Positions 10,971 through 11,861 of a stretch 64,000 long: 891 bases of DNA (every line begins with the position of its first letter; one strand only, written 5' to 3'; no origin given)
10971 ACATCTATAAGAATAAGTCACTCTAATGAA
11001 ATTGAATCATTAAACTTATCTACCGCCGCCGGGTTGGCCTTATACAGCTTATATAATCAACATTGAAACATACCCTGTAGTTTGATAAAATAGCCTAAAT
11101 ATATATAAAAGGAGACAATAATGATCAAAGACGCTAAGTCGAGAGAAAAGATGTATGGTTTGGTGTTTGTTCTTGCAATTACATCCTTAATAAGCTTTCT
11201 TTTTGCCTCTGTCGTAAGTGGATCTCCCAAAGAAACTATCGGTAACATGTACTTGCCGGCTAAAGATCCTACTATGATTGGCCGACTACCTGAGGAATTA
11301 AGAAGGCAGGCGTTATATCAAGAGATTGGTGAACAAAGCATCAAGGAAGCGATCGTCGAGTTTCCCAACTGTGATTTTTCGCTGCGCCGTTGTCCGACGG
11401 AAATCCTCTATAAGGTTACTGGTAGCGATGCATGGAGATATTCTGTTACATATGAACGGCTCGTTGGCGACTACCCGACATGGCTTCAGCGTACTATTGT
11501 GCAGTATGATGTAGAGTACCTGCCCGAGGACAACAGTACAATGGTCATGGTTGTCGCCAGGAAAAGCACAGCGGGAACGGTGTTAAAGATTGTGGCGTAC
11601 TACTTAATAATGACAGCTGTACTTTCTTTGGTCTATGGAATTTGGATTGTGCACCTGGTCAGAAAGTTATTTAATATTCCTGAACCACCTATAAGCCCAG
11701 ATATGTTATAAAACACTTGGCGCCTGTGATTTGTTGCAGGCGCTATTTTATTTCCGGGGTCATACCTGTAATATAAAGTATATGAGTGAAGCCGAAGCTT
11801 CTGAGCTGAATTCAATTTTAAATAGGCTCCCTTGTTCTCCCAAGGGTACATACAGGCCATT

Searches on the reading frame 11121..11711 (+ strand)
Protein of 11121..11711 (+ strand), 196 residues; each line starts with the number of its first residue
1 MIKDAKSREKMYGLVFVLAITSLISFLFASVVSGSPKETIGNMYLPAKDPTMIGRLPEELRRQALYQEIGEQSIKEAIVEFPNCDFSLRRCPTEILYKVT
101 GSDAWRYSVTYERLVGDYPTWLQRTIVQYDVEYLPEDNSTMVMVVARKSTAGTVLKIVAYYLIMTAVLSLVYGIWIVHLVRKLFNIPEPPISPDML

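Call 42: find_encoding_contigs(protein=window:11121-11711:+, flank=10000, max_places=10)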
Protein window:11121-11711:+ (196 aa): 24 contigs read that carry it; 4 places shown.
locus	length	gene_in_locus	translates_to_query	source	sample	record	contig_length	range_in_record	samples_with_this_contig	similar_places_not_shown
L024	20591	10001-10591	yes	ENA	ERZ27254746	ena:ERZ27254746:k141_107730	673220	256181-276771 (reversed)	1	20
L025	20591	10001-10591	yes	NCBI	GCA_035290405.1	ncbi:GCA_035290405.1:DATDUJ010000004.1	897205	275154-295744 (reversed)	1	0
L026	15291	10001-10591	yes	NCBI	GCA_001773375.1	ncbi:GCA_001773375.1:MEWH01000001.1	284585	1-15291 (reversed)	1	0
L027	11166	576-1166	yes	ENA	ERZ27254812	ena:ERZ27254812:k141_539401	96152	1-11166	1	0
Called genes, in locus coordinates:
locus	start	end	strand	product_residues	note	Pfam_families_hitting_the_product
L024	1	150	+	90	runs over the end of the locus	-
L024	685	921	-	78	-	-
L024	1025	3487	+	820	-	PF00133:tRNA-synt_1, PF09334:tRNA-synt_1g, PF13603:tRNA-synt_1_2, PF00133:tRNA-synt_1, PF08264:Anticodon_1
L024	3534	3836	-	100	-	-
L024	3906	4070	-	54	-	-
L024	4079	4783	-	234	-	PF01464:SLT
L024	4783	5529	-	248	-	PF04402:SIMPL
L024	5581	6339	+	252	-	PF00557:Peptidase_M24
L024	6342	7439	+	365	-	-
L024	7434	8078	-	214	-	PF00702:Hydrolase, PF12710:HAD (weak), PF13419:HAD_2, PF13242:Hydrolase_like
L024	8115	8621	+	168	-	PF04307:YdjM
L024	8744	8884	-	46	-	-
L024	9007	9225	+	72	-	-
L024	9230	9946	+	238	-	PF00588:SpoU_methylase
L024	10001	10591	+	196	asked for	-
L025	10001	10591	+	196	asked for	-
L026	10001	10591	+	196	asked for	-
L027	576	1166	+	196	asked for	-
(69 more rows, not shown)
